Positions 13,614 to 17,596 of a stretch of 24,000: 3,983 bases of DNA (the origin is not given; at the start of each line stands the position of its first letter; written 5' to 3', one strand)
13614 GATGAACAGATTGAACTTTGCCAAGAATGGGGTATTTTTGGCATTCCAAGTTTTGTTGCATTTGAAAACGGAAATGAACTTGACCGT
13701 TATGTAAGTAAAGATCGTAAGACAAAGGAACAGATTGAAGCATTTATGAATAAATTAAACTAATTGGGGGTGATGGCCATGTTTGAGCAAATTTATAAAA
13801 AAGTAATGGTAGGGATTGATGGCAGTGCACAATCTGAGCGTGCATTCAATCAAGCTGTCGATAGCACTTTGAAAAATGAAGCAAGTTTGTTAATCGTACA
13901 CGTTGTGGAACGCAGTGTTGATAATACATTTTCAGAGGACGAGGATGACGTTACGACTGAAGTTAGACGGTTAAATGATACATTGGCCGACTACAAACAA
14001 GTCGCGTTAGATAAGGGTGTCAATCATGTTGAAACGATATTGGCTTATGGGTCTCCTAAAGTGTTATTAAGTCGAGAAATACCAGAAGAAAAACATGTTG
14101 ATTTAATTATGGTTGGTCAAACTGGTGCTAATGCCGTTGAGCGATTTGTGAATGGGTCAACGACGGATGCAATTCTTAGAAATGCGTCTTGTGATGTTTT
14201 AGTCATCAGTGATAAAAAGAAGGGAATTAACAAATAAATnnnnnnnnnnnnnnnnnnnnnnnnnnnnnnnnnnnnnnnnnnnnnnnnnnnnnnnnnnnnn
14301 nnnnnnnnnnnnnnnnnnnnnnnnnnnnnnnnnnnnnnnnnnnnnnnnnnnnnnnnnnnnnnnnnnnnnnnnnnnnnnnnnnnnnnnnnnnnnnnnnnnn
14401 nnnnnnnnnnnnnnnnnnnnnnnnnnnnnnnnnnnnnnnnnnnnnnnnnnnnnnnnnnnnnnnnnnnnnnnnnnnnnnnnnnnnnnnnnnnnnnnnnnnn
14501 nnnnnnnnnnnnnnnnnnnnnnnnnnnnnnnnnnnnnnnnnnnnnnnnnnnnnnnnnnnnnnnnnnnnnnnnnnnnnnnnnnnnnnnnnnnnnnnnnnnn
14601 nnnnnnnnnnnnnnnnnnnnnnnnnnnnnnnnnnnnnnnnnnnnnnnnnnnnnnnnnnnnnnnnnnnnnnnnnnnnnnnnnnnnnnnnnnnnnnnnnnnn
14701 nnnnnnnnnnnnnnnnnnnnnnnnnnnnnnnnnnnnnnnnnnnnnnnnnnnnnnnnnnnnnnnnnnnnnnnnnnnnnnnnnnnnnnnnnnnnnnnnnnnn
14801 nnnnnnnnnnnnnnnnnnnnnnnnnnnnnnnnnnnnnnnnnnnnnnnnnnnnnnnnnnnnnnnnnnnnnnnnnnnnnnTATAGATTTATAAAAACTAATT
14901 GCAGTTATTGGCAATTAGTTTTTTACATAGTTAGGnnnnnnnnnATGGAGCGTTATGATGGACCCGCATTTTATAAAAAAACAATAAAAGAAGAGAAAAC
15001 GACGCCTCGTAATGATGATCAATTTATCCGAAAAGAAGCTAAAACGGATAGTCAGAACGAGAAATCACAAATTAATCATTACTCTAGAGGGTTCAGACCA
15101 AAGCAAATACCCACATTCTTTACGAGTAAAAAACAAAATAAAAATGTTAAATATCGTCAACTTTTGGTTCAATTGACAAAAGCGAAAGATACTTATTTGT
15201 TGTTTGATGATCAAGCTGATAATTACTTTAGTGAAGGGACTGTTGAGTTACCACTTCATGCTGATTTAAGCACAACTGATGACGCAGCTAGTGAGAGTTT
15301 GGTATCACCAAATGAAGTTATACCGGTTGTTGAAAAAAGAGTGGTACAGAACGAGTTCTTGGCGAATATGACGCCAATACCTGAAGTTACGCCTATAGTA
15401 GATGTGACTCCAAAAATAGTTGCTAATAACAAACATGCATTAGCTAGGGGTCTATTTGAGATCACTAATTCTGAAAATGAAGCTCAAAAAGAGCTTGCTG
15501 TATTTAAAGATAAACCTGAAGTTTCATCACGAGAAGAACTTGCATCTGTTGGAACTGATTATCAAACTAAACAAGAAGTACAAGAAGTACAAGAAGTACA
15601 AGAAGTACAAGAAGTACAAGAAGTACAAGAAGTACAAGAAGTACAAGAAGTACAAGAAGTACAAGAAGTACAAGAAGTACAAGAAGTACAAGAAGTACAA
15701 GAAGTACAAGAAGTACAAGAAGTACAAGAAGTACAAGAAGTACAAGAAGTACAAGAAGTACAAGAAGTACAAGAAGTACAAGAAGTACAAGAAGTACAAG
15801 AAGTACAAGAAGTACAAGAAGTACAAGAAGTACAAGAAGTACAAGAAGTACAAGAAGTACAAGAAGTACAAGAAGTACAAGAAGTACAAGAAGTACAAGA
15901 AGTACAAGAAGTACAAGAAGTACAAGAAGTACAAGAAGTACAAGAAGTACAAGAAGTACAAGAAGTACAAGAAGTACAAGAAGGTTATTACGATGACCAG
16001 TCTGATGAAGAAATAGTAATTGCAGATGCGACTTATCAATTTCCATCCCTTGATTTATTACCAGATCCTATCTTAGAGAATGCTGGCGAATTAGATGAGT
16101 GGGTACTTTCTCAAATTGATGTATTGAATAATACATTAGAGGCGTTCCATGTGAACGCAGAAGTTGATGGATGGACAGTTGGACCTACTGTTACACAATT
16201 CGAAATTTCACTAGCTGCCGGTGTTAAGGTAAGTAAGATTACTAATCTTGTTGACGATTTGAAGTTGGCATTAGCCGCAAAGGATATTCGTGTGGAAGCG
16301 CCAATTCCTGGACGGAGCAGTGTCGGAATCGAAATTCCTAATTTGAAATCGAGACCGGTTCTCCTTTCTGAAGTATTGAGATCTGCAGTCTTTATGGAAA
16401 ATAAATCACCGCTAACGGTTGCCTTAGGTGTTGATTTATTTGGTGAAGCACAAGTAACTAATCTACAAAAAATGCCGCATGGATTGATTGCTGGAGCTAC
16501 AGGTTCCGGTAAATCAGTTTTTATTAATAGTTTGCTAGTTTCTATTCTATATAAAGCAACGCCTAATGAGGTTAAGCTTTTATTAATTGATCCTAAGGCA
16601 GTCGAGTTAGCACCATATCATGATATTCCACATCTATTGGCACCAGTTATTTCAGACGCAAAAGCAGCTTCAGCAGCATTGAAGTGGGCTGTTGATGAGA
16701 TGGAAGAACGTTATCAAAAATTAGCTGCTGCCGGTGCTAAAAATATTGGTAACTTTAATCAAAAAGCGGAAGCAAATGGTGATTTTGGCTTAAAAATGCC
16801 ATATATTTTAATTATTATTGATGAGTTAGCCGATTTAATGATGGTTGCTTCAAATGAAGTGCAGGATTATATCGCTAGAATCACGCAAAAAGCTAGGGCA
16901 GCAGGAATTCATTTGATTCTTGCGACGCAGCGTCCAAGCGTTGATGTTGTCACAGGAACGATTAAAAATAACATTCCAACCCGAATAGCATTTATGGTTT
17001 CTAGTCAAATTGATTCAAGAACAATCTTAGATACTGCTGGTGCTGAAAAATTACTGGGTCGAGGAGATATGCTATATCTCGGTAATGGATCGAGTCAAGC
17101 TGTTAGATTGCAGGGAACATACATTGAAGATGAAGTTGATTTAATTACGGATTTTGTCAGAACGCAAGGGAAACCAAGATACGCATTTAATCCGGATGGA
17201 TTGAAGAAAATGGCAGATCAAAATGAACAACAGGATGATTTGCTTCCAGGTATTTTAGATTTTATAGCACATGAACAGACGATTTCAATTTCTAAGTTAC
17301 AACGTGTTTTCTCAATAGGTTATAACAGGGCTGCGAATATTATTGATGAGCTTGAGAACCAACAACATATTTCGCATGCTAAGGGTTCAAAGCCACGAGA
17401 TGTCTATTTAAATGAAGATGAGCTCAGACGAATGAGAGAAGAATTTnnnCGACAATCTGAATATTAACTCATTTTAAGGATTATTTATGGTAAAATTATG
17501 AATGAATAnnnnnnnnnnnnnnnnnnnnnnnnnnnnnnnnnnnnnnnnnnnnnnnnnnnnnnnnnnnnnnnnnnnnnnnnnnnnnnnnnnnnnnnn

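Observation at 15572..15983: Perfect 45-copy 9-bp in-frame tandem repeat encoding (QEV)45 in the linker of an SftA/FtsK-type DNA translocase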

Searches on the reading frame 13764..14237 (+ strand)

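Call 4: search_protein_families(library=pfam, proteins=[window:13764-14237:+])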
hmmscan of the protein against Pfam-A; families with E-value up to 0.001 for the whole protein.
window:13764-14237:+ (157 aa): 1 family
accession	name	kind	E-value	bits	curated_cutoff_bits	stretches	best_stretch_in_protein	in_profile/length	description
PF00582.32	Usp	-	2.7e-27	96.5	24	1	11-148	2-140/141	Universal stress protein family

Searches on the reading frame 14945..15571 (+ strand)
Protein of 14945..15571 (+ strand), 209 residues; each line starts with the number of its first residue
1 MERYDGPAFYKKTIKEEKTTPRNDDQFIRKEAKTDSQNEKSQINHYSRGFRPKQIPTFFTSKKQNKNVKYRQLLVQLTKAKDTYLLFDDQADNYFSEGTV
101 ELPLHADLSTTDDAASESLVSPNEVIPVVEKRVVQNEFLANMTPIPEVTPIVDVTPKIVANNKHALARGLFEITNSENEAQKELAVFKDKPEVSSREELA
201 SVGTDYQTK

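Call 50: find_homologous_proteins(query=window:14945-15571:+, max_evalue=0.00001)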
Query seq(209 aa) (209 aa): 1 proteins with E <= 0.00001 among 137 candidates.
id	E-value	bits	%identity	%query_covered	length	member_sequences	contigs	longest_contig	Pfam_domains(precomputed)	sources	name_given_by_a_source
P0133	1.4e-116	405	91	100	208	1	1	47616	-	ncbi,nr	ncbi:hypothetical protein N0K75_06230, partial [Dellaglioa sp. TMW 2.2533]|nr:hypothetical protein [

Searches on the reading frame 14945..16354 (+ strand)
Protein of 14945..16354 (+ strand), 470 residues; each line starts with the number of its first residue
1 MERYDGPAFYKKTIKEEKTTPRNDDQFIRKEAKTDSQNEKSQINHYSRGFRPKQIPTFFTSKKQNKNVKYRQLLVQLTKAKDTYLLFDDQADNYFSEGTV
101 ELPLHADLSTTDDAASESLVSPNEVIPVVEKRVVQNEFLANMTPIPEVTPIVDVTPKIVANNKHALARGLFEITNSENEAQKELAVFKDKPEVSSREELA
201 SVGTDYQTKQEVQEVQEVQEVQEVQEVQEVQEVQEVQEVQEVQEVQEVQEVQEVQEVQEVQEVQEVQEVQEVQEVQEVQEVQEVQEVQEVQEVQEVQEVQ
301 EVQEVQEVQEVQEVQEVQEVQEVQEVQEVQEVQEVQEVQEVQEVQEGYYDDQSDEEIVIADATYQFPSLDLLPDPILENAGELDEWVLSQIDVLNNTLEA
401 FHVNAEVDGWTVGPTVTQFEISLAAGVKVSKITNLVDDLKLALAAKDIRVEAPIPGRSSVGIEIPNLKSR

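Call 55: predict_structure(protein=window:14945-16354:+)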
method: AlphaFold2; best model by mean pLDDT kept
length: 470 residues; sequences in the alignment: 1
mean_pLDDT: 48.9   pTM: 0.21
mean pLDDT of the five models: 48.9, 46.9, 38.6, 35.3, 26.2
residues with pLDDT >= 90: 0; 70-90: 69; 50-70: 112; < 50: 289
segments of 3 or more residues with pLDDT < 50: 5-68, 70-74, 79-166, 168-177, 179-181, 187-194, 196-199, 201-203, 345-385, 390-392, 394-431, 454-460, 465-470
pLDDT, mean of each block of 10 residues (from residue 1): 44 38 40 36 38 37 39 49 40 38 37 34 34 42 37 38 45 45 47 42 50 60 67 69 70 71 73 73 72 71 70 70 69 61 45 39 37 38 46 46 29 33 42 55 54 48 41
secondary structure, 60 per line:
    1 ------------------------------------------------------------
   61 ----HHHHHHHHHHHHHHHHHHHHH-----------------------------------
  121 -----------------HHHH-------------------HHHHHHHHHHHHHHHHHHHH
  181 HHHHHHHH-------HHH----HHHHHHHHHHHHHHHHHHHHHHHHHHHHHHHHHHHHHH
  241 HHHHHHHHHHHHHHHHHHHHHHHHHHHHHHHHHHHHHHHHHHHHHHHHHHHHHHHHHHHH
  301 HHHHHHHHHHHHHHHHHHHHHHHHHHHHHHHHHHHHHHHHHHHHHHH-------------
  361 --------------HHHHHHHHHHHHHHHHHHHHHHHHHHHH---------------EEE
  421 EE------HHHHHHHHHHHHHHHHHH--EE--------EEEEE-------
elements in order: H65-85 H138-141 H161-188 H203-347 H375-402 E418-422 H429-446 E459-463

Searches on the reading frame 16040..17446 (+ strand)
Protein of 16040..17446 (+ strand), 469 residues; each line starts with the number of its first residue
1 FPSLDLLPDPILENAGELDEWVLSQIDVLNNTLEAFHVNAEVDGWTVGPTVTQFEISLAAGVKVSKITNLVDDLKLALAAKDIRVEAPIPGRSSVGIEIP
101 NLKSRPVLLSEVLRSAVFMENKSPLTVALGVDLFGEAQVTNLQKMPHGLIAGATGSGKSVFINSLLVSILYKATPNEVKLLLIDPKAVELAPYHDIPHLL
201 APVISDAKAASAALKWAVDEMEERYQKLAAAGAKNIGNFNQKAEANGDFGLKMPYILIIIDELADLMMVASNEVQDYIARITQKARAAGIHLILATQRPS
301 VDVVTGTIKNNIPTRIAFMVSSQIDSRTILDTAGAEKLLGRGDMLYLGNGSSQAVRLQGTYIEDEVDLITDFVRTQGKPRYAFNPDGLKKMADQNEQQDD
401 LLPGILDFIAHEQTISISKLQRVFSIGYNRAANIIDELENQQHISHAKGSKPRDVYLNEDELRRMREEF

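Call 59: search_solved_structures(query=window:16040-17446:+, max_evalue=1e-20)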
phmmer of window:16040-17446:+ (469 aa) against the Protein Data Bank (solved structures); distinct sequences matched with E-value up to 1e-20: 8.
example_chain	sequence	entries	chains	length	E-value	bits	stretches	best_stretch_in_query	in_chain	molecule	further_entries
2ius_A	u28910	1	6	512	6.9e-123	414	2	2-245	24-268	DNA TRANSLOCASE FTSK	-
2iut_A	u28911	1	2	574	4.7e-116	391.5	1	24-442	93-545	DNA TRANSLOCASE FTSK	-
2iuu_A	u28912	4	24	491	5.3e-111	374.8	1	24-382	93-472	DNA TRANSLOCASE FTSK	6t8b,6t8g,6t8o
4nh0_A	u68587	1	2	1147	1.2e-25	93.6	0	145-368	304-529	Cell divisionFtsK/SpoIIIE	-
6o1z_A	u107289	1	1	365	2.9e-25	92.3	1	127-371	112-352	DNA translocase coupling protein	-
6o1x_A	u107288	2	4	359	3.2e-25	92.2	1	127-370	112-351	DNA translocase coupling protein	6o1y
6o1w_A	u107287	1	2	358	3.4e-25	92.1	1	127-369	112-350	DNA translocase coupling protein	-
9qks_G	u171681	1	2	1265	3.1e-23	85.6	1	125-351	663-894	ESX secretion system protein YukB,Green fluorescent protein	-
